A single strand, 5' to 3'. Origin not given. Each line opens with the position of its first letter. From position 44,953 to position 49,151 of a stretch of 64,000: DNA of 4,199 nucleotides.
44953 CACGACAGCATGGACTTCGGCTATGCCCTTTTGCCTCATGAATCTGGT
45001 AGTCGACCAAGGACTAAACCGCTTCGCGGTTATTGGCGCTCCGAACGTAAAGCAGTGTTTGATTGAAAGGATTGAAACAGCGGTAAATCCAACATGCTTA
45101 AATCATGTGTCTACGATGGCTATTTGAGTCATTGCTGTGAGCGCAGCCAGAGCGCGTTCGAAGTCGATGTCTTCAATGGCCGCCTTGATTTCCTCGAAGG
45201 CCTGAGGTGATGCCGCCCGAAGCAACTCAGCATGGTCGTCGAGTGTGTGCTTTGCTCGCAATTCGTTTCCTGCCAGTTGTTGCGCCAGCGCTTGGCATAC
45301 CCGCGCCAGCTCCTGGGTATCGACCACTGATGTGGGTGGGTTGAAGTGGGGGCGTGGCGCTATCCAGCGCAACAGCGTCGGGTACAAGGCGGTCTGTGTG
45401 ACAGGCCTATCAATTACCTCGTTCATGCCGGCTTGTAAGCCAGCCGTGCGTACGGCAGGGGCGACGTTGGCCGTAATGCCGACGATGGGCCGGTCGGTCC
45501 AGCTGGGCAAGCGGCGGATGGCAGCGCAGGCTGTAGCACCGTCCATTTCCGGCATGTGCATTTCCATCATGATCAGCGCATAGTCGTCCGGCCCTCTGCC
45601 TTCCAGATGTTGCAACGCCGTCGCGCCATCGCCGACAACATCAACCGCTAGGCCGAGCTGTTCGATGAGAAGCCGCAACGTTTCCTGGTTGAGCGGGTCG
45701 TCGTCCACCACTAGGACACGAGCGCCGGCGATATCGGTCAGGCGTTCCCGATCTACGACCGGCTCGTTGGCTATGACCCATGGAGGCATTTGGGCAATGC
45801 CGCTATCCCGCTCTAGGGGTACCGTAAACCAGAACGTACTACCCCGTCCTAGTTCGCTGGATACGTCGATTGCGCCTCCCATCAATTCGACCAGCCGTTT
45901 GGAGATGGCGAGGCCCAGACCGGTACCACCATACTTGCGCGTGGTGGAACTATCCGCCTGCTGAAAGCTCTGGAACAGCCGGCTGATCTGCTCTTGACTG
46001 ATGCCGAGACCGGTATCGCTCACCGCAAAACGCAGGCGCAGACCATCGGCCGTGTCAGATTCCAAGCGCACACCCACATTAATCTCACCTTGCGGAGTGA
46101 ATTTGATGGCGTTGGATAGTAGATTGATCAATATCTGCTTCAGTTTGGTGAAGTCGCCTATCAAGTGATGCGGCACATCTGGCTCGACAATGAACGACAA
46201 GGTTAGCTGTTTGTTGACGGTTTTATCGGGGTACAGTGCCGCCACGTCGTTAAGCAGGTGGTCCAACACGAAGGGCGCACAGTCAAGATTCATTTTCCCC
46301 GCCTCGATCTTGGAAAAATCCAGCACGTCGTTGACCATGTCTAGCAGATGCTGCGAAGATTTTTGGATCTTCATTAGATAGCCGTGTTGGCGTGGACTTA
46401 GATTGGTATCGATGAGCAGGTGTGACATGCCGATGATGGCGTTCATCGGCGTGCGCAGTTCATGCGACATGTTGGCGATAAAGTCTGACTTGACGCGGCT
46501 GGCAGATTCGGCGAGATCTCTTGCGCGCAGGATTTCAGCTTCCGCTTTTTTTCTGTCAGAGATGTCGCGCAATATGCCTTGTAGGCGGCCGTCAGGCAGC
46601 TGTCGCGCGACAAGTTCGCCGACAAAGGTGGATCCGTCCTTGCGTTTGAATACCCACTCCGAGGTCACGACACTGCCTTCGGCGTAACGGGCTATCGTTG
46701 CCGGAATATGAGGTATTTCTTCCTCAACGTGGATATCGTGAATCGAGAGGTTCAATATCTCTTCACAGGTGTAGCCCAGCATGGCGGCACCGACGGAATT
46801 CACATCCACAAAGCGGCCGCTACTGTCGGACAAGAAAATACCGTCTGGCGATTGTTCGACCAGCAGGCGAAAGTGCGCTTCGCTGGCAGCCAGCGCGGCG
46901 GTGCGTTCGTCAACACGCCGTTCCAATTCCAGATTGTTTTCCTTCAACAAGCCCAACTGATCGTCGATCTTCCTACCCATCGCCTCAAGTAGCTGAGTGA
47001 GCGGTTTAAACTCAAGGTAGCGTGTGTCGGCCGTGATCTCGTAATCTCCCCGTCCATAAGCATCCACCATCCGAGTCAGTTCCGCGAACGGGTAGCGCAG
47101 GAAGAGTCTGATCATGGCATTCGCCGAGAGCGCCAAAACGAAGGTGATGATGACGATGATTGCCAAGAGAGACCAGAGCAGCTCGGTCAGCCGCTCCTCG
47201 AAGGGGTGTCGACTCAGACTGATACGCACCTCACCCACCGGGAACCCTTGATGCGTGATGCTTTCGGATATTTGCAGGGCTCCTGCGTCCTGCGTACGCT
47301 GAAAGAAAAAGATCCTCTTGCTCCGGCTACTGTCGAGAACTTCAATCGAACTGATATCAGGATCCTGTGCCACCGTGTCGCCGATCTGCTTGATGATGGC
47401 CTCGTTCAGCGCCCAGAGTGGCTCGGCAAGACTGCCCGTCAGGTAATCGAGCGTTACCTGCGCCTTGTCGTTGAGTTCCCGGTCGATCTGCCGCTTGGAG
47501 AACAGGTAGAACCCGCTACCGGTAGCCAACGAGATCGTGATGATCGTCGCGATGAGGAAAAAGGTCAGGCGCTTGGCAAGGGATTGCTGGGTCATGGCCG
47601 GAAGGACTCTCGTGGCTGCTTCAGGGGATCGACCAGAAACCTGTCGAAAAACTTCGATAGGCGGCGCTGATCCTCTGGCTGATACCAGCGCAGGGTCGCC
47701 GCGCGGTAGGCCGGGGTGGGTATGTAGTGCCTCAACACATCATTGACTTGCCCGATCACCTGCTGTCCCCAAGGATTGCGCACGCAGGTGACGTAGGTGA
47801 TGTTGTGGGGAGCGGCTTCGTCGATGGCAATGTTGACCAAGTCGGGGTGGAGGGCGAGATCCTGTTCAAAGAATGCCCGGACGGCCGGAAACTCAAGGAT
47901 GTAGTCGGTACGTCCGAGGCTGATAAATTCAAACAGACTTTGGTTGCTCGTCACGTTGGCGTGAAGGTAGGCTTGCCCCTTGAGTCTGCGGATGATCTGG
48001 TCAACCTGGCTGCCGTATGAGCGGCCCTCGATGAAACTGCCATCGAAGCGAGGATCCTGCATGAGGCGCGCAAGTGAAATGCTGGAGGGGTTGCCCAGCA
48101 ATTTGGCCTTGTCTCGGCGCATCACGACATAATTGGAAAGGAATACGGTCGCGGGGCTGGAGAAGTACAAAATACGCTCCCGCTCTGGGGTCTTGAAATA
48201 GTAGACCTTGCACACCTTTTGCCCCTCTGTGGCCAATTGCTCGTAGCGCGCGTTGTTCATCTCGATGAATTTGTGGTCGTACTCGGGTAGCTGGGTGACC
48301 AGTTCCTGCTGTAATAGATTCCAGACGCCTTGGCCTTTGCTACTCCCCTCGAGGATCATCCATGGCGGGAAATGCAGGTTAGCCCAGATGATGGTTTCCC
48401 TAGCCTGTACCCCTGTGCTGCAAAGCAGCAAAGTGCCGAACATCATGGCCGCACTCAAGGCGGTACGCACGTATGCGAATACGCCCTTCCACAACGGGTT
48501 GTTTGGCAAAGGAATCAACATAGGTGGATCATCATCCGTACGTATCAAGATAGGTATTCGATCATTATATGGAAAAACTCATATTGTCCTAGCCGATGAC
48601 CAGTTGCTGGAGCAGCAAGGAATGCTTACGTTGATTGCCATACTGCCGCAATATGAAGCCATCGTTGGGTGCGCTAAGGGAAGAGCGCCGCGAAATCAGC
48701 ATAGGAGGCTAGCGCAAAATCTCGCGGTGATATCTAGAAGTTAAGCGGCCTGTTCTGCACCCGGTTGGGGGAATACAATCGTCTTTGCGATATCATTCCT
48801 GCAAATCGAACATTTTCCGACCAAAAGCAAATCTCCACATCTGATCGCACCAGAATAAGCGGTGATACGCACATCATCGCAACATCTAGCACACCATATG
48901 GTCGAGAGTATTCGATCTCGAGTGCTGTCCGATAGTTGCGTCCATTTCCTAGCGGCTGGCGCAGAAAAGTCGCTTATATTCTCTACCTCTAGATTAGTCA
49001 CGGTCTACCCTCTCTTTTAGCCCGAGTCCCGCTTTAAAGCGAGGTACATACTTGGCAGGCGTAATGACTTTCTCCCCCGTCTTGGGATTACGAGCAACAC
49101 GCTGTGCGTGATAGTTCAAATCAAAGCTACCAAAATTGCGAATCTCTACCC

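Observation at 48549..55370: Low-GC signalling island with output domains that match no named pathway I know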

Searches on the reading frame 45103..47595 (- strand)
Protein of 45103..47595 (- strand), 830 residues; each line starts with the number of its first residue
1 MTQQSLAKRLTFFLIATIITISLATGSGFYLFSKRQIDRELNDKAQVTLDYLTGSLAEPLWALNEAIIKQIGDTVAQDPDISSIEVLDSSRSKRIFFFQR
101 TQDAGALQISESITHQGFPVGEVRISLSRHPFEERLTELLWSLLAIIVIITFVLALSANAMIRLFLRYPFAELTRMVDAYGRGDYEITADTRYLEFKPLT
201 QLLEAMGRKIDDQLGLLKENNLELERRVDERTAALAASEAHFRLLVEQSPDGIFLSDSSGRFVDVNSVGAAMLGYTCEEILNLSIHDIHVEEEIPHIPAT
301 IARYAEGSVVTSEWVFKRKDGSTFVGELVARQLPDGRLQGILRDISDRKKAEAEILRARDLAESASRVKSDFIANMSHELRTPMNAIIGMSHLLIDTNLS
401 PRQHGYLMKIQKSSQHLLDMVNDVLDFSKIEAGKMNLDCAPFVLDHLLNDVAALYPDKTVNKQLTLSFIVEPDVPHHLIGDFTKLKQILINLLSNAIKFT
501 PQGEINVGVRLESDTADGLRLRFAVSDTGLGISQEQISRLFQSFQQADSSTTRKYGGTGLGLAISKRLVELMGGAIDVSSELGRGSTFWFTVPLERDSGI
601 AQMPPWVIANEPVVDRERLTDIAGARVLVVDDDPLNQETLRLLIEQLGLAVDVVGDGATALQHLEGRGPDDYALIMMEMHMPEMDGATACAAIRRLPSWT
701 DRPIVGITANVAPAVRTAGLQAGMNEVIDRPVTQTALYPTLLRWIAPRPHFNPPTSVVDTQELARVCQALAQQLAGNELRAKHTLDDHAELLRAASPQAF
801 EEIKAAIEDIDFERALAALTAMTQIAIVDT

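Call 23: search_protein_families(library=pfam, proteins=[window:45103-47595:-], max_evalue=0.01)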
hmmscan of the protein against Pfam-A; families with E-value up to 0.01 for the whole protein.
window:45103-47595:- (830 aa): 8 families
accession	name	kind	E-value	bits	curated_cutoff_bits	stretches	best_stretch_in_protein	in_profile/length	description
PF02518.31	HATPase_c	-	1.7e-31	109.3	26.4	1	480-595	1-110/111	Histidine kinase-, DNA gyrase B-, and HSP90-like ATPase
PF00512.31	HisKA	-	3.8e-22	78.6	26.9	1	369-433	2-66/66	His Kinase A (phospho-acceptor) domain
PF00072.30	Response_reg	-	8.4e-20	71.4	30.2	1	627-737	1-106/111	Response regulator receiver domain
PF13426.13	PAS_9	-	1.3e-12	48.3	27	1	250-347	1-103/103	PAS domain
PF08448.16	PAS_4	-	3.1e-10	40.7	23.1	1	246-349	1-109/110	PAS fold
PF00989.32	PAS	-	6e-09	36.4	22.6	1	241-335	2-98/113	PAS fold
PF13188.13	PAS_8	-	1.1e-07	31.9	21.8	1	241-286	2-44/65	PAS domain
PF08447.18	PAS_3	-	0.0014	19.3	25.6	1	264-324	3-66/89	PAS fold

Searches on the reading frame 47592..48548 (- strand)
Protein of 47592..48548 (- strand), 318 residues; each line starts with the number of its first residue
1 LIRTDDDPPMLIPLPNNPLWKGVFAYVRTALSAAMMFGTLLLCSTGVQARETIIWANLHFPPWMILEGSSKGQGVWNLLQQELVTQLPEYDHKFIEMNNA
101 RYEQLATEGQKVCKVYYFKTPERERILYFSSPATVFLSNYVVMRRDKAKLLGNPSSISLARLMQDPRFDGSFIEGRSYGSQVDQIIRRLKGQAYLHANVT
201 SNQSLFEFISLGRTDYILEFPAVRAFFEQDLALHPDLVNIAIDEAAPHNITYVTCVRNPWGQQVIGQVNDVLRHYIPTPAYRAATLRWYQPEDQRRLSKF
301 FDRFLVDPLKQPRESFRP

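Call 23: search_protein_families(library=pfam, proteins=[window:47592-48548:-], max_evalue=0.01)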
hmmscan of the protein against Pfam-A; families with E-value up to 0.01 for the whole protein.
window:47592-48548:- (318 aa): 0 families

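Call 45: find_related_loci(query=window:47592-48548:-, collection=metagenome_contigs, flank=10000)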
Query window:47592-48548:- (318 aa) in metagenome_contigs; peptide patterns used: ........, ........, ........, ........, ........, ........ (x = any residue, [..] = any of these).
68 stretches matched a pattern; 2 encode a relative of the query (tblastn E <= 1e-3); 2 distinct loci.
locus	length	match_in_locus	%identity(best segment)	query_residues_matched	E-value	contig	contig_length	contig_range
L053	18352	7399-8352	89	1-318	0e+0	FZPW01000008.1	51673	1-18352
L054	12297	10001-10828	27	44-307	2e-22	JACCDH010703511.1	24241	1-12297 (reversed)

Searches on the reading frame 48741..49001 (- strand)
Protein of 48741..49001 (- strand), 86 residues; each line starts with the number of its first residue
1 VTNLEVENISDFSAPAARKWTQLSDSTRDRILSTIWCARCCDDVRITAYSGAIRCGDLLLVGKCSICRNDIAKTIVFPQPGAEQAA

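Call 3: search_protein_families(library=pfam, proteins=[window:48741-49001:-], max_evalue=0.01)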
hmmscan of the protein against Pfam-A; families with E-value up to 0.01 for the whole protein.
window:48741-49001:- (86 aa): 0 families

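Call 4: search_protein_families(library=ncbifam, proteins=[window:48741-49001:-], max_evalue=0.01)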
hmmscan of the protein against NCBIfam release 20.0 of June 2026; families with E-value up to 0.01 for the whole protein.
window:48741-49001:- (86 aa): 0 families

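Call 5: search_protein_families(library=pfam, proteins=[window:48741-49001:-], max_evalue=10)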
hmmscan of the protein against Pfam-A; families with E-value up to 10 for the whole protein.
window:48741-49001:- (86 aa): 0 families

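Call 12: find_homologous_proteins(query=window:48741-49001:-, max_evalue=0.001)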
Query window:48741-49001:- (86 aa): 3 proteins with E <= 0.001 among 3 candidates.
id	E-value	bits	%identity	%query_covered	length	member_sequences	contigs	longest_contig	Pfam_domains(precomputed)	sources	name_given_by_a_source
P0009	1.1e-51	190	100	100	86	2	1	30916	-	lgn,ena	-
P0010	5.0e-32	127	73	87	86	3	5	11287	-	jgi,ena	jgi:hypothetical protein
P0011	1.5e-31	126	67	97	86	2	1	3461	-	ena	-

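Call 33: find_encoding_contigs(protein=P0010, flank=10000, max_places=4)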
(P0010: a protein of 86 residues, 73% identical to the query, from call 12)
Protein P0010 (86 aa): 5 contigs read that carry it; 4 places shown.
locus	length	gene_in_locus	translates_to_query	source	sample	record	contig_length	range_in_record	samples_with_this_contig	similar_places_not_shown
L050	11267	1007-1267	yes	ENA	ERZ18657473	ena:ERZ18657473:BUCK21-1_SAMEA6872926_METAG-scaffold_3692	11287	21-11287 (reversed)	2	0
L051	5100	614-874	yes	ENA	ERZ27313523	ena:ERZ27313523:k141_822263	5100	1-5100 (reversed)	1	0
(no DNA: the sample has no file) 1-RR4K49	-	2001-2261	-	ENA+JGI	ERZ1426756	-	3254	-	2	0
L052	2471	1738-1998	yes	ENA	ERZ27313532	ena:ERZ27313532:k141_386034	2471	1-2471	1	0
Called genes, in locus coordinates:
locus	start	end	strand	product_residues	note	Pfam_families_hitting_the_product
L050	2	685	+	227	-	?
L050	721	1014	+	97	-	PF00216:Bac_DNA_binding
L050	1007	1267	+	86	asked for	-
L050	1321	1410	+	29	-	-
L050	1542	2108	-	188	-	PF00857:Isochorismatase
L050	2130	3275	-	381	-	PF22020:RlmL_1st, PF02926:THUMP, PF01170:UPF0020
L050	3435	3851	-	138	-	PF03653:UPF0093, PF05425:CopD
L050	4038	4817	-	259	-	PF01061:ABC2_membrane, PF12698:ABC2_membrane_3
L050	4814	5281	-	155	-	PF13279:4HBT_2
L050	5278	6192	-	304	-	PF00005:ABC_tran, PF13304:AAA_21, PF27102:NodI_C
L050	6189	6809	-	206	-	PF02129:Peptidase_S15 (faint), PF12697:Abhydrolase_6 (faint), PF20408:Abhydrolase_11 (weak), PF00561:Abhydrolase_1 (weak), PF12146:Hydrolase_4, PF00326:Peptidase_S9 (faint)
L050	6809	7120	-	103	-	-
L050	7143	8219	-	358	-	PF04892:VanZ-LLP1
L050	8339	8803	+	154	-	PF01814:Hemerythrin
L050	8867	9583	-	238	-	PF01479:S4 (weak)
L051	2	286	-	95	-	?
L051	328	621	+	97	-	PF00216:Bac_DNA_binding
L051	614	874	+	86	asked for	-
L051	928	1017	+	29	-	-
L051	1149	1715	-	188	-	PF00857:Isochorismatase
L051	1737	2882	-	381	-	PF22020:RlmL_1st, PF02926:THUMP, PF01170:UPF0020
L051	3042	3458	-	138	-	PF03653:UPF0093, PF05425:CopD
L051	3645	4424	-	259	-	PF01061:ABC2_membrane, PF12698:ABC2_membrane_3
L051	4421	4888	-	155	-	PF13279:4HBT_2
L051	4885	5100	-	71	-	?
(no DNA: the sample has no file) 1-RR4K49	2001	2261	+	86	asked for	-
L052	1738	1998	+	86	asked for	-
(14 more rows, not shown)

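Call 50: search_protein_families(library=phrogs, proteins=[window:48741-49001:-, L051:2-286:-], max_evalue=0.01)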
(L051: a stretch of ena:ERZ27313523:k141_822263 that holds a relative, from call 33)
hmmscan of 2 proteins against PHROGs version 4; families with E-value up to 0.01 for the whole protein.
window:48741-49001:- (86 aa): 0 families

L051:2-286:- (95 aa): 1 family
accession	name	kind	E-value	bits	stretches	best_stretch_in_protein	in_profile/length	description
phrog_598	-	DNA, RNA and nucleotide metabolism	1.1e-12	49.2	1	15-93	84-162/240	DNA ejection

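Call 51: search_dna_similar(query=window:48741-49001:-, collection=plasmids, mode=protein, max_evalue=0.01, max_rows=10)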
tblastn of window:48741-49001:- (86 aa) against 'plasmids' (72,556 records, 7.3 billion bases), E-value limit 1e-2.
No match.

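Call 67: predict_structure(alignment_id=A7)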
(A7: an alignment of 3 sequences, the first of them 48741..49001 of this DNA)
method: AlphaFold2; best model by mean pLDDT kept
length: 86 residues; sequences in the alignment: 3
mean_pLDDT: 69.0   pTM: 0.56
mean pLDDT of the five models: 69.0, 65.8, 65.2, 61.0, 56.7
residues with pLDDT >= 90: 0; 70-90: 59; 50-70: 11; < 50: 16
segments of 3 or more residues with pLDDT < 50: 1-10, 83-86
pLDDT, mean of each block of 10 residues (from residue 1): 36 70 79 76 73 78 83 73 43
secondary structure, 60 per line:
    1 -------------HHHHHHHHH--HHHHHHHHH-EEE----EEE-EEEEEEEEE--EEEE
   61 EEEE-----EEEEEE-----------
elements in order: H14-22 H25-33 E35-37 E42-44 E46-54 E57-64 E70-75

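Call 72: fold_search(model_id=the predicted structure, library=pdb)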
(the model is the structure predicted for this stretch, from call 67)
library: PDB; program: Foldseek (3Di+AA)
matches with E <= 10: 903; with E <= 0.001: 0
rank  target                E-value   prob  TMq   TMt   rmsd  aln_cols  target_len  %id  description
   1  9fxk_G                1.3e-01  0.97  0.43  0.26   2.0        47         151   13  Transcription repressor NrdR from E. coli, AMPPNP/ATP-bound state (released 2025-03-19)
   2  9fxk_F                1.5e-01  0.98  0.42  0.26   2.0        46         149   13  Transcription repressor NrdR from E. coli, AMPPNP/ATP-bound state (released 2025-03-19)
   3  9gex_A                1.6e-01  0.98  0.42  0.25   1.7        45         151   11  Escherichia coli NrdR with unocuppied outer nucleotide-binding site (released 2026-02-18)
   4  9gex_D                1.6e-01  0.98  0.44  0.27   2.1        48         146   10  Escherichia coli NrdR with unocuppied outer nucleotide-binding site (released 2026-02-18)
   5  9fxk_A                1.9e-01  0.97  0.43  0.26   1.9        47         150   13  Transcription repressor NrdR from E. coli, AMPPNP/ATP-bound state (released 2025-03-19)
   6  9gex_B                2.3e-01  0.96  0.43  0.29   2.1        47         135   11  Escherichia coli NrdR with unocuppied outer nucleotide-binding site (released 2026-02-18)
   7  9gex_C                2.3e-01  0.96  0.42  0.27   2.2        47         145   11  Escherichia coli NrdR with unocuppied outer nucleotide-binding site (released 2026-02-18)
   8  4c2m_I                2.6e-01  0.35  0.35  0.26  18.6        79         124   10  Structure of RNA polymerase I at 2.8 A resolution (released 2013-10-23)
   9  2k3r_MODEL_1_A        3.3e-01  0.25  0.30  0.29  11.6        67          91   10  Pfu Rpp21 structure and assignments (released 2008-12-02)
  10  9fvr_D                3.7e-01  0.90  0.42  0.25   2.0        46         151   13  Transcription repressor NrdR from E. coli, ATP/dATP-bound state, SeMet protein (released 2025-03-19)
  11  9a6n_B                4.0e-01  0.94  0.44  0.26   1.8        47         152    8  Integrative model of SOJ-NRDR by crosslinking MS and deep learning (released 2024-09-18)
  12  7p37_A                4.0e-01  0.84  0.38  0.24   2.2        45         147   13  Streptomyces coelicolor ATP-loaded NrdR (released 2022-05-11)
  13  6tjr_A                4.0e-01  0.75  0.31  0.09   1.8        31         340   10  Structure of HdrA-like subunit from Hyphomicrobium denitrificans (released 2020-08-19)
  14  4c2m_X                4.5e-01  0.28  0.36  0.27  18.6        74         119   11  Structure of RNA polymerase I at 2.8 A resolution (released 2013-10-23)
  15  8qlu                  5.1e-01  0.84  0.40  0.26   2.7        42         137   10  Aspergillus fumigatus Woronin Body Major protein crystallized in cellulo (released 2024-10-02)
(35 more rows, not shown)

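Call 99: fold_search(model_id=the predicted structure, library=viral)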
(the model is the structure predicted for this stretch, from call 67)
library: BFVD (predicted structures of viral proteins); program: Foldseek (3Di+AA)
matches with E <= 10: 1393; with E <= 0.001: 0
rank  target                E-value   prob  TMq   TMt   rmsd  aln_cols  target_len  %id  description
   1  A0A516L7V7            5.5e-03  0.99  0.46  0.26  16.6        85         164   13  (no name in the UniProt tables at hand)
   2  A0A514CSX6            1.7e-02  1.00  0.50  0.37   2.4        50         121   18  Transcriptional repressor NrdR-like N-terminal domain-containing protein [Achromobacter phage Motura]
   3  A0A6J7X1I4            2.0e-02  1.00  0.41  0.43   4.6        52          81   17  Transcriptional repressor NrdR-like N-terminal domain-containing protein [uncultured Caudovirales phage]
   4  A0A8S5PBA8            2.4e-02  1.00  0.42  0.54   3.7        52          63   15  HTH-type transcriptional regulator [Siphoviridae sp. ctc6d98]
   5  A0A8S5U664            2.4e-02  0.95  0.40  0.22  12.5        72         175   19  Transcription factor IIS-like protein [Siphoviridae sp. ctwHj1]
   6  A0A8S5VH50            3.5e-02  1.00  0.41  0.52   2.1        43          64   19  Transcriptional regulator NrdR [Siphoviridae sp. ctNxi14]
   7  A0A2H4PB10            3.7e-02  1.00  0.45  0.69   1.9        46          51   15  Uncharacterized protein [Lactobacillus phage Lenus]
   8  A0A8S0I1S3            3.7e-02  1.00  0.47  0.59   5.1        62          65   13  (no name in the UniProt tables at hand)
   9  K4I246                4.5e-02  0.99  0.46  0.62   3.3        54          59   15  Uncharacterized protein [Lactobacillus phage ATCC 8014-B2]
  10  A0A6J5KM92            4.5e-02  0.98  0.41  0.35   6.4        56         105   14  COG1327 Predicted transcriptional regulator, consists of a Zn-ribbon and ATP-cone domains [uncultured Caudovirales phage]
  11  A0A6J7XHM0            5.1e-02  1.00  0.45  0.60   1.9        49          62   20  Uncharacterized protein [uncultured Caudovirales phage]
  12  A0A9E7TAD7            5.4e-02  0.99  0.42  0.64   3.9        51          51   14  (no name in the UniProt tables at hand)
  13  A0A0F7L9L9            5.4e-02  0.98  0.39  0.32   3.6        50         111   20  Uncharacterized protein [uncultured marine virus]
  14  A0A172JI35            5.4e-02  0.93  0.28  0.46   4.2        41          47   27  Zn finger protein [Bacillus phage AR9]
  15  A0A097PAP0            5.8e-02  0.95  0.36  0.42   4.2        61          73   13  Uncharacterized protein [Delftia phage RG-2014]
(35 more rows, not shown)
